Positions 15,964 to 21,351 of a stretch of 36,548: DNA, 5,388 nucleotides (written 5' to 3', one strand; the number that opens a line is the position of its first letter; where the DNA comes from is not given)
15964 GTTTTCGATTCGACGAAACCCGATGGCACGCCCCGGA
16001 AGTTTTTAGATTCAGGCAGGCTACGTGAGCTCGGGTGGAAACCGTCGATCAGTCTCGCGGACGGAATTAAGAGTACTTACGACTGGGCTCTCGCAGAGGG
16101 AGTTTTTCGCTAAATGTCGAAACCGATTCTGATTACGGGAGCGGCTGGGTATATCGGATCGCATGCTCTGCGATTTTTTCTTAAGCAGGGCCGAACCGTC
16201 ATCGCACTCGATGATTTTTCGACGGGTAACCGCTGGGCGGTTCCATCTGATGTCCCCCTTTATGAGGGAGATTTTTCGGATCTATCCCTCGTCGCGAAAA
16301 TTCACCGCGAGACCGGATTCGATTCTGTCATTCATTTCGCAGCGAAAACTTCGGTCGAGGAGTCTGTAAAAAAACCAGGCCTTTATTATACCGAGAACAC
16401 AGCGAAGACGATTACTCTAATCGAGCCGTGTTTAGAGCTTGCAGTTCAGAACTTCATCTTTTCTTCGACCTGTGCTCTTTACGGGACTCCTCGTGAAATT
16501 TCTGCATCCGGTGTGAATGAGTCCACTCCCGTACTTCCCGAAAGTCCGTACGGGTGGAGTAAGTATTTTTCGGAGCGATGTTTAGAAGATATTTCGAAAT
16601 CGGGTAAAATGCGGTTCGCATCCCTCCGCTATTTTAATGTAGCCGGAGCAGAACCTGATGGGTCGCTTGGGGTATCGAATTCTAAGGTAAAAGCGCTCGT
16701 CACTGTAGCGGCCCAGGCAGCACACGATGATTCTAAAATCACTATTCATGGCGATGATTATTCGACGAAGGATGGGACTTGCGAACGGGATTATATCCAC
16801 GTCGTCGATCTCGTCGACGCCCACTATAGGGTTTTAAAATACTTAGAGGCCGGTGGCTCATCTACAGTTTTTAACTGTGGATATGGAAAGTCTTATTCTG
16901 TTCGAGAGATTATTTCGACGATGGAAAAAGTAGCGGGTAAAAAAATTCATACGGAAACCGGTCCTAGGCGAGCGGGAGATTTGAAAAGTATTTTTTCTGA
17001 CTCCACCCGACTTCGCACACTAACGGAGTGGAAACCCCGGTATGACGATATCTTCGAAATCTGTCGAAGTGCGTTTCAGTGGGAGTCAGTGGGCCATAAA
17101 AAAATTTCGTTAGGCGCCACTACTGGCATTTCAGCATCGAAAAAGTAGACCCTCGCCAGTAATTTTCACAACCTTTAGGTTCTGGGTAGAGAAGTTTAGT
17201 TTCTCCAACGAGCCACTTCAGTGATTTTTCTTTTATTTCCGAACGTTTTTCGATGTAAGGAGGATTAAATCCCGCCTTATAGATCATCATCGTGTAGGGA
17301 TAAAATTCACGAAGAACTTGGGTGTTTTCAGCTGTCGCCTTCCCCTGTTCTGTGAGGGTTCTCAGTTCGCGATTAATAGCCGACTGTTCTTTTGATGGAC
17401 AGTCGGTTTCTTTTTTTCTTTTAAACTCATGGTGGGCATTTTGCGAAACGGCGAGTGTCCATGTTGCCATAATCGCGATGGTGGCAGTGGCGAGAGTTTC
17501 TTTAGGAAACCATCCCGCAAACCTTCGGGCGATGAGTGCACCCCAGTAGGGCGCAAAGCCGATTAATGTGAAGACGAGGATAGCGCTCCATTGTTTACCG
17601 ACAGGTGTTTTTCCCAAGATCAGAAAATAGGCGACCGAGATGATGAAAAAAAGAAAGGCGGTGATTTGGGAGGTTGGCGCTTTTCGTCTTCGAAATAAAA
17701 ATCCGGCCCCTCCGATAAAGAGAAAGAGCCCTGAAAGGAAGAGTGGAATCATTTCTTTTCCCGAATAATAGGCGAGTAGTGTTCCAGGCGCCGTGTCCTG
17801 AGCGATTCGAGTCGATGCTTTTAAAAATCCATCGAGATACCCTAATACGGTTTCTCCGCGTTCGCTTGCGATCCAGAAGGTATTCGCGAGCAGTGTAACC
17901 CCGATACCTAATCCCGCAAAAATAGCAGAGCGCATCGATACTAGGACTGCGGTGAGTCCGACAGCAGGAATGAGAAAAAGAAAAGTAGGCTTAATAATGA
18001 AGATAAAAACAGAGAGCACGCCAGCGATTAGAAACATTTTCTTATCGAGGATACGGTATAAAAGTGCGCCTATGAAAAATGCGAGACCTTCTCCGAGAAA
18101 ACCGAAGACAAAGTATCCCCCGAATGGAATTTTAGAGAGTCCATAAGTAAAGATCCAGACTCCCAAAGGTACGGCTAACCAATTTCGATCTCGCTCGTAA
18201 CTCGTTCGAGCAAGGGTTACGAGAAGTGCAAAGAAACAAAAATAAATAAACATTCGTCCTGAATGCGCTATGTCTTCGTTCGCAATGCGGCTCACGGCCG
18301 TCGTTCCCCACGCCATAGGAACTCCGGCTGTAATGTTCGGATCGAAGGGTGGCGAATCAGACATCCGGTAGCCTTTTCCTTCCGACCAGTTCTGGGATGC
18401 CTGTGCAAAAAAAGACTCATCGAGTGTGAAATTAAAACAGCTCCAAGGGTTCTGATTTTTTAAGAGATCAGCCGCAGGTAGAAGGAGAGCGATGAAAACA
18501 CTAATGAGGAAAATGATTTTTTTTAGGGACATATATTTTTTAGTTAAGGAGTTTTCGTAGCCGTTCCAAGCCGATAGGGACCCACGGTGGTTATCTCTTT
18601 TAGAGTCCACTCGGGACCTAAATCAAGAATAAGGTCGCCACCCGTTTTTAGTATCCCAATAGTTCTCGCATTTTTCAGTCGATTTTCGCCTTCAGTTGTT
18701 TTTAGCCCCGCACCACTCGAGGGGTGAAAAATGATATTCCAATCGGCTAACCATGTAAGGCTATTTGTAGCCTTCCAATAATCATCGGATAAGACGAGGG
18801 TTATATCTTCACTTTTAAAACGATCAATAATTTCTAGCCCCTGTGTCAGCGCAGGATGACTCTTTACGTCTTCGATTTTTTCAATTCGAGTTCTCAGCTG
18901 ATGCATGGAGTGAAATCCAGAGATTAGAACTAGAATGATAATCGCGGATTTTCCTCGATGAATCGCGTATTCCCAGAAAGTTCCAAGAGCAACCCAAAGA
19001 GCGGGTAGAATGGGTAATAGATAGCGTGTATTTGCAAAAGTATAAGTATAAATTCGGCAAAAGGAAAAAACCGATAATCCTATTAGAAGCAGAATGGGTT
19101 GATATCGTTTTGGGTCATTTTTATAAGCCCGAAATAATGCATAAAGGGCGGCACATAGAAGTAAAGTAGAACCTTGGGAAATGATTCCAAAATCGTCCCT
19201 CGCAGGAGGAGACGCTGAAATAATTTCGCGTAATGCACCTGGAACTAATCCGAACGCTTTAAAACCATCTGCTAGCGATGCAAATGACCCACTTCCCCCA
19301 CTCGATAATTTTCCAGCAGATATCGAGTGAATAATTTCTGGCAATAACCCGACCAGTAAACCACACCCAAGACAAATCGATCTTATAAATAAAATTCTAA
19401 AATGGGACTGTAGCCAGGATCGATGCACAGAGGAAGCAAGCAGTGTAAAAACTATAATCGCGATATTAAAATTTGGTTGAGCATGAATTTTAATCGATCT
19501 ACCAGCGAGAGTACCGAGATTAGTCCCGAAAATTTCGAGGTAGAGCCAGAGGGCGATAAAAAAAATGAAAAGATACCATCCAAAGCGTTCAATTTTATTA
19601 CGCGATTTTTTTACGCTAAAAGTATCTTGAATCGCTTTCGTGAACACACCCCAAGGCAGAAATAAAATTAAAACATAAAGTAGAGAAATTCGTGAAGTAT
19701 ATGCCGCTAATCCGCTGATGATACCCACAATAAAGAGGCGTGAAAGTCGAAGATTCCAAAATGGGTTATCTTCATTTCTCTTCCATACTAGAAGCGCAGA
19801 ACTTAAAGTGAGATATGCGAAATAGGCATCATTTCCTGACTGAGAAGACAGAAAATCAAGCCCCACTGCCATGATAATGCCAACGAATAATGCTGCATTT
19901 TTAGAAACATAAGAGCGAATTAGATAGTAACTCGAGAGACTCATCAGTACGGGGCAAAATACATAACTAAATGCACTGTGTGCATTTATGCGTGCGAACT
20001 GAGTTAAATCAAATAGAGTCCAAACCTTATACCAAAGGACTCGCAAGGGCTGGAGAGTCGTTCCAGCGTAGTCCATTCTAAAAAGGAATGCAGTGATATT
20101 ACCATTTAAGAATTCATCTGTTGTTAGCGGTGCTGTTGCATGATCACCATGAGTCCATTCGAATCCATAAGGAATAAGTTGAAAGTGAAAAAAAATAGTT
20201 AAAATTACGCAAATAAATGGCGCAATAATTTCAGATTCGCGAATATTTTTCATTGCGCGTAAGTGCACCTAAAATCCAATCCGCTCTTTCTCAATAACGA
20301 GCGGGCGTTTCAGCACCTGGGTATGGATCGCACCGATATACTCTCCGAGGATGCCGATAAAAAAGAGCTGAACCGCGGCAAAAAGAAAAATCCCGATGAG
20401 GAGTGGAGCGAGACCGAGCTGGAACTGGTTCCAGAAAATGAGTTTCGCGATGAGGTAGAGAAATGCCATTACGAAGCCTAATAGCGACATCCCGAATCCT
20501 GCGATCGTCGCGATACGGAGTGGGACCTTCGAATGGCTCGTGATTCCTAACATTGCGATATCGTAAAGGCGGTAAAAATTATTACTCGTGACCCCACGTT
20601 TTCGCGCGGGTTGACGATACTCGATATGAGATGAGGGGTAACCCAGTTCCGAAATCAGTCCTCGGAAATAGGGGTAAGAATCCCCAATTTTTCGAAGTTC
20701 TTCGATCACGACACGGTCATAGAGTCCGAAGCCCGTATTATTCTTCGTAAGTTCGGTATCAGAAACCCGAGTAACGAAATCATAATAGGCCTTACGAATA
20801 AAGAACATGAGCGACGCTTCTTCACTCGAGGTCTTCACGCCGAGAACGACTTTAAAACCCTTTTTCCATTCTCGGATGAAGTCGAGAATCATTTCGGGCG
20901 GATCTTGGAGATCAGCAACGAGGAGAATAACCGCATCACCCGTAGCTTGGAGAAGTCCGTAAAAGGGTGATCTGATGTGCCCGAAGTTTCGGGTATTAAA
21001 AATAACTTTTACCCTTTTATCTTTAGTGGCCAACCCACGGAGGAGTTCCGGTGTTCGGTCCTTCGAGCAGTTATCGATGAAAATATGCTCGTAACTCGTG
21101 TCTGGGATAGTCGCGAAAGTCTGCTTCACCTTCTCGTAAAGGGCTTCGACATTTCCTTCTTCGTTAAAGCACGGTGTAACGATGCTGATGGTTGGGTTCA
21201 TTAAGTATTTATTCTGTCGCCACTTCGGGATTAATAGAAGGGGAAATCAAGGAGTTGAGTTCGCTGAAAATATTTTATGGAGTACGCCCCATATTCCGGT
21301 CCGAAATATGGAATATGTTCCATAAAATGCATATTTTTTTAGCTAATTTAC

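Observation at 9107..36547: Unusual density of GT-C-like polytopic proteins and lipid-carrier GT2 synthases, with no small GtrA/ArnEF-type flippase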

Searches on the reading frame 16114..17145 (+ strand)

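Call 6: search_protein_families(library=pfam, proteins=[window:16114-17145:+], max_evalue=0.01)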
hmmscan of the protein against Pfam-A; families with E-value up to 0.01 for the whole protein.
window:16114-17145:+ (344 aa): 8 families
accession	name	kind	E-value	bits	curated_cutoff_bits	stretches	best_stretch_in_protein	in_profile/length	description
PF01370.27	Epimerase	-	2.2e-54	184.9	20.9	1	5-256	1-240/240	NAD dependent epimerase/dehydratase family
PF16363.11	GDP_Man_Dehyd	-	2.2e-42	146.2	27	1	6-311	1-324/332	GDP-mannose 4,6 dehydratase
PF04321.23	RmlD_sub_bind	-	6.5e-10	39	27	1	5-160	3-139/287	RmlD substrate binding domain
PF02719.21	Polysacc_synt_2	-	2.7e-09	37.1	20.2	1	5-119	1-128/293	Polysaccharide biosynthesis protein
PF01073.25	3Beta_HSD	-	3.2e-09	36.7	22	1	6-157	1-157/280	3-beta hydroxysteroid dehydrogenase/isomerase family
PF05368.20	NmrA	-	9.4e-08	32.4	27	0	2-32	2-32/298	NmrA-like family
PF07993.18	NAD_binding_4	-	2e-07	30.9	20.1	1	68-197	88-228/258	Male sterility protein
PF13460.12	NAD_binding_10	-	0.0013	19.1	27.2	1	9-127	1-107/184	NAD(P)H-binding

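Call 31: search_protein_families(library=ncbifam, proteins=[window:16114-17145:+], max_evalue=0.00001)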
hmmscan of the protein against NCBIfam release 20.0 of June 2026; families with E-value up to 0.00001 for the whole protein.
window:16114-17145:+ (344 aa): 20 families
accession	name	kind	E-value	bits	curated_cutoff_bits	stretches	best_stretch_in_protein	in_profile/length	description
TIGR01179.1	galE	equivalog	1.2e-110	369.5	262.3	1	5-326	2-327/332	UDP-glucose 4-epimerase GalE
NF007956.0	PRK10675.1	subfamily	7.3e-61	206.1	394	1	5-325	3-330/338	UDP-glucose 4-epimerase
TIGR02197.1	heptose_epim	equivalog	2.9e-32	112.1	274.6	1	5-278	1-266/316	ADP-glyceromanno-heptose 6-epimerase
TIGR04180.1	EDH_00030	hypoth_equivalog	4.1e-29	101.6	475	1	5-311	1-297/297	NAD-dependent 4,6-dehydratase LegB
TIGR01181.1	dTDP_gluc_dehyt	equivalog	7.9e-26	90.9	365.1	1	5-323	2-310/321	dTDP-glucose 4,6-dehydratase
NF011728.1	PRK15181.1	equivalog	1.6e-17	63.5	760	1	3-325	16-338/348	Vi polysaccharide biosynthesis UDP-N-acetylglucosaminuronic acid C-4 epimerase TviC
TIGR03466.1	HpnA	hypoth_equivalog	2.5e-14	52.9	367.65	1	5-164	3-159/327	hopanoid-associated sugar epimerase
NF043036.1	ErythonDh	equivalog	8e-14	51.6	325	1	5-172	3-175/321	D-erythronate dehydrogenase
NF008360.0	PRK11150.1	equivalog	1.2e-13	51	452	1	5-274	2-254/310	ADP-glyceromanno-heptose 6-epimerase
TIGR01746.1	Thioester-redct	subfamily_domain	1.3e-09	37.8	213.35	1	67-204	87-223/371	thioester reductase domain-containing protein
NF007582.0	PRK10217.1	equivalog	2.4e-09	36.7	698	1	3-157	2-171/355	dTDP-glucose 4,6-dehydratase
NF042423.1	oxyalk_red_Shew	equivalog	4.5e-09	35.8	580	1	4-178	10-176/331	2-alkyl-3-oxoalkanoate reductase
TIGR01214.1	rmlD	equivalog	1.2e-08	34.4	224.05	1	5-162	2-140/285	dTDP-4-dehydrorhamnose reductase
NF042422.1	oxyalk_red_OleD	equivalog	1.5e-08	34.4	580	1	5-140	3-131/329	2-alkyl-3-oxoalkanoate reductase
TIGR02622.1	CDP_4_6_dhtase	equivalog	3.4e-08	33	278.45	1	3-323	5-329/352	CDP-glucose 4,6-dehydratase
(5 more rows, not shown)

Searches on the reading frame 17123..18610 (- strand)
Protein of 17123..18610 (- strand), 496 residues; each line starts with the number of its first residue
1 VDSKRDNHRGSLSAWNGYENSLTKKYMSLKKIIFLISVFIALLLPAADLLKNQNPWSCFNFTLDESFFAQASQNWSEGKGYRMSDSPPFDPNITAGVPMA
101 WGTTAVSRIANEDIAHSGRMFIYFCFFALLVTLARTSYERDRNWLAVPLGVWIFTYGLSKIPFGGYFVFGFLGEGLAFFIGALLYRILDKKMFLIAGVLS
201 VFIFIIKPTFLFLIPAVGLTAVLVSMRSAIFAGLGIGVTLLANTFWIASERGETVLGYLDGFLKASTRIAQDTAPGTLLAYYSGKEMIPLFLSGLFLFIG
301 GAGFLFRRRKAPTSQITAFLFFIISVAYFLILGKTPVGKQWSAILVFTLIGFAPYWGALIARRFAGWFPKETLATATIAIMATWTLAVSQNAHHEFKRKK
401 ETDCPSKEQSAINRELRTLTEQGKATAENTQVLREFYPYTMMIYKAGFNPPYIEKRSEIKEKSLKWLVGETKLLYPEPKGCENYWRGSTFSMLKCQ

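Call 4: search_protein_families(library=pfam, proteins=[window:17123-18610:-], max_evalue=1)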
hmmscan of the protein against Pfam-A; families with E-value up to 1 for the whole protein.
window:17123-18610:- (496 aa): 2 families
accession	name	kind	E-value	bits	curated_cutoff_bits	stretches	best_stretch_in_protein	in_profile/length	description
PF12920.12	TcdA_TcdB_pore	-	0.11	11.2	27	1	219-265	239-285/655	TcdA/TcdB pore forming domain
PF11384.13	DUF3188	-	0.25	11.4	24.6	1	288-310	27-49/50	Protein of unknown function (DUF3188)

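Call 7: search_protein_families(library=ncbifam, proteins=[window:17123-18610:-], max_evalue=1)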
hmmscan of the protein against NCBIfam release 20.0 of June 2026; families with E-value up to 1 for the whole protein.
window:17123-18610:- (496 aa): 1 family
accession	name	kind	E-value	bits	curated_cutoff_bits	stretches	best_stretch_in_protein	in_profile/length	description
TIGR01167.1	LPXTG_anchor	domain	0.0094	16.6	15.9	1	285-310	8-32/34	LPXTG cell wall anchor domain-containing protein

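Call 66: search_dna_similar(query=window:17123-18532:-, collection=plasmids, mode=protein, max_evalue=0.1, max_rows=15)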
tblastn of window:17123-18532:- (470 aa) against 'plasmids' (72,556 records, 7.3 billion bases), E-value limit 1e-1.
No match.

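Call 73: search_solved_structures(query=window:17123-18532:-, max_evalue=10)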
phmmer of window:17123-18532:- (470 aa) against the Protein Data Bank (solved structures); distinct sequences matched with E-value up to 10: 3.
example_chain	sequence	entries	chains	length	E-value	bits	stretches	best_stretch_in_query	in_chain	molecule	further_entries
7p61_J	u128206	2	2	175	0.17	13.6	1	84-146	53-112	NADH-quinone oxidoreductase subunit J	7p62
3rko_J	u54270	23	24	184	0.19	13.5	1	84-145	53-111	NADH-QUINONE OXIDOREDUCTASE SUBUNIT J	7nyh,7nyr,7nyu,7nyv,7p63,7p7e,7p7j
7scf_A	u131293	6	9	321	1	11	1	71-150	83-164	Histidine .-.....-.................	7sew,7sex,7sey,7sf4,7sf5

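Call 83: search_protein_families(library=phrogs, proteins=[window:17123-18532:-], max_evalue=1)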
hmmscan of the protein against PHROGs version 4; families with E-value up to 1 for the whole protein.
window:17123-18532:- (470 aa): 1 family
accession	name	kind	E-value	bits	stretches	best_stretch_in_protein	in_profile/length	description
phrog_37192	-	unknown function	0.032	15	1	195-221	6-32/52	-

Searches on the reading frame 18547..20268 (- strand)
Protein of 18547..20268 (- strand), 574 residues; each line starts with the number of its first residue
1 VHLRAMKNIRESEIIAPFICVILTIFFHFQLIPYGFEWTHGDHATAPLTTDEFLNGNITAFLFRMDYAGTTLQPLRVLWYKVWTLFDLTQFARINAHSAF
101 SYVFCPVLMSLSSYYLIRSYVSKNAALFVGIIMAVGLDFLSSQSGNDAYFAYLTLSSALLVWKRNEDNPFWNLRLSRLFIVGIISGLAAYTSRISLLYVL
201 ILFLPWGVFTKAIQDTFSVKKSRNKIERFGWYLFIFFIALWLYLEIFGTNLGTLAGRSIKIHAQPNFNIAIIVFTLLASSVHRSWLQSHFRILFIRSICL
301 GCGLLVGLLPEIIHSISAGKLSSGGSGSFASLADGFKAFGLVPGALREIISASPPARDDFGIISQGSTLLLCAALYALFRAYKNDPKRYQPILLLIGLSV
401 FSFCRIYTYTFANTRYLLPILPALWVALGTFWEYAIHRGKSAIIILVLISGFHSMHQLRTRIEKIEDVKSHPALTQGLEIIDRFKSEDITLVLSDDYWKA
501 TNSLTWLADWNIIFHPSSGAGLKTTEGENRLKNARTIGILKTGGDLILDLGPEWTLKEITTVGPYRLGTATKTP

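Call 4: search_protein_families(library=pfam, proteins=[window:18547-20268:-], max_evalue=1)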
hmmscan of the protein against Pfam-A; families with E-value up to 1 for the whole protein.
window:18547-20268:- (574 aa): 1 family
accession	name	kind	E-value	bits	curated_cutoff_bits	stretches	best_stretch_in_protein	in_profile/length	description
PF03203.19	MerC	-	0.49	11.4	27.6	1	368-434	44-107/108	MerC mercury resistance protein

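Call 7: search_protein_families(library=ncbifam, proteins=[window:18547-20268:-], max_evalue=1)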
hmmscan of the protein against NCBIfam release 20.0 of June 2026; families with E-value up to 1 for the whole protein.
window:18547-20268:- (574 aa): 0 families

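Call 69: find_related_loci(query=window:18547-20268:-, collection=metagenome_contigs, flank=8000)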
Query window:18547-20268:- (574 aa) in metagenome_contigs; peptide patterns used: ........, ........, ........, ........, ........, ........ (x = any residue, [..] = any of these).
146 stretches matched a pattern, but none encodes a relative of the query by tblastn (E <= 1e-3).

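Call 74: search_solved_structures(query=window:18547-20268:-, max_evalue=10)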
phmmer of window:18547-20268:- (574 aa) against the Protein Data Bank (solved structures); distinct sequences matched with E-value up to 10: 0.

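Call 83: search_protein_families(library=phrogs, proteins=[window:18547-20268:-], max_evalue=1)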
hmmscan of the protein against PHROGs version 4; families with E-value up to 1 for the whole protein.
window:18547-20268:- (574 aa): 2 families
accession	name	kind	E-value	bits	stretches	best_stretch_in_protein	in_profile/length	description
phrog_17484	-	moron, auxiliary metabolic gene and host takeover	0.14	13.1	1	230-244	13-27/38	membrane protein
phrog_11878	-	unknown function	0.38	12.2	0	173-192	5-24/93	-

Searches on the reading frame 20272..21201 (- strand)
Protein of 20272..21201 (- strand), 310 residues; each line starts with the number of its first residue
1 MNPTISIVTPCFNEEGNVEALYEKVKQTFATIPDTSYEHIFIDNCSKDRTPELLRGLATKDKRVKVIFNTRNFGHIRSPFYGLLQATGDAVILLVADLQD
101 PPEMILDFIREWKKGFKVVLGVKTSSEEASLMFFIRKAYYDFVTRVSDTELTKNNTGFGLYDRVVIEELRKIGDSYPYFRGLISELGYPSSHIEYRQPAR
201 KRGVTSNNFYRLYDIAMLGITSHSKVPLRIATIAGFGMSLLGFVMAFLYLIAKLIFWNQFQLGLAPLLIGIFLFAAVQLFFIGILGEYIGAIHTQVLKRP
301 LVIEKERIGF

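Call 5: search_protein_families(library=pfam, proteins=[window:20272-21201:-], max_evalue=0.01)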
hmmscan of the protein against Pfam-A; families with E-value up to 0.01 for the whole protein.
window:20272-21201:- (310 aa): 2 families
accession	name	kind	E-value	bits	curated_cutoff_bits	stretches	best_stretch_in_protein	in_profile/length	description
PF00535.33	Glycos_transf_2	-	2.4e-24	86.6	23.3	1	6-130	1-122/168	Glycosyl transferase family 2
PF04610.19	TrbL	-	0.0057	16.9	25.9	1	228-297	101-168/215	TrbL/VirB6 plasmid conjugal transfer protein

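Call 31: search_protein_families(library=ncbifam, proteins=[window:20272-21201:-], max_evalue=0.00001)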
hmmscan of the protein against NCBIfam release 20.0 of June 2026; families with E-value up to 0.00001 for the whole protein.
window:20272-21201:- (310 aa): 6 families
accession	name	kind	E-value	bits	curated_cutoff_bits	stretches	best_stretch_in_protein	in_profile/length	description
NF047588.1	GlcsyltransPgfSStrep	equivalog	4.8e-58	196.8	500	1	5-303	3-301/308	glycosyltransferase PgfS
NF007986.1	PRK10714.1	equivalog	7.7e-34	117.1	529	1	5-301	8-305/316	undecaprenyl-phosphate 4-deoxy-4-formamido-L-arabinose transferase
NF047683.1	TeichurnBiosyTuaG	equivalog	2.2e-12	47.2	400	1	2-101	5-100/252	teichuronic acid biosynthesis protein TuaG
TIGR03937.1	PgaC_IcaA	equivalog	2.1e-10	40.2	422.3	1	3-97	45-135/407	poly-beta-1,6-N-acetyl-D-glucosamine synthase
NF041875.1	EPS_EpsD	equivalog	3.3e-08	33.3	370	1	5-132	1-125/325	exopolysaccharide biosynthesis glycosyltransferase EpsD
TIGR04283.1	glyco_like_mftF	equivalog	5e-06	26.3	182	1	5-138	1-123/221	TIGR04283 family arsenosugar biosynthesis glycosyltransferase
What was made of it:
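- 20269..21201 (-): GT2a: GtrB/ArnC-type polyprenyl-phosphate sugar synthase with a C-terminal TM hairpin. PgfS 4.8e-58 (call 31).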

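Call 82: search_solved_structures(query=window:20272-21201:-, max_evalue=0.001)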
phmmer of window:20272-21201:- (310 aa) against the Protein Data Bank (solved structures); distinct sequences matched with E-value up to 0.001: 7.
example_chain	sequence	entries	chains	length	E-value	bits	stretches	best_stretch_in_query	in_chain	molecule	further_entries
5ekp_C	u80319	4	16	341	1.2e-48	169.5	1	5-305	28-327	Uncharacterized glycosyltransferase sll0501 | Glycosyltransferase sll0501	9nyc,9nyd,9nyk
9nye_A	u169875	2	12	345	1.2e-48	169.4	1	5-305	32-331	Glycosyltransferase sll0501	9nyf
5eke_A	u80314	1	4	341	1.6e-48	169.1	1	5-305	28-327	Uncharacterized glycosyltransferase sll0501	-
9hwj_A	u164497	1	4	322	3.6e-26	95.7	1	5-302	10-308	Undecaprenyl-phosphate 4-deoxy-4-formamido-L-arabinose transferase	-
9bhc_C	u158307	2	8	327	2.2e-25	93.1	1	5-302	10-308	Undecaprenyl-phosphate 4-deoxy-4-formamido-L-arabinose transferase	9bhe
8vxh_A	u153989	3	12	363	3.2e-25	92.5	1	5-302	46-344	Undecaprenyl-phosphate 4-deoxy-4-formamido-L-arabinose transferase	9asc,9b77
5mlz_A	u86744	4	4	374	4.2e-13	52.8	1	4-123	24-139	Dolichol monophosphate mannose synthase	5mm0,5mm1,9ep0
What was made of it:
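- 20269..21201 (-): 5EKP 1.2e-48 over the full length; ArnC 3.6e-26 (call 82).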
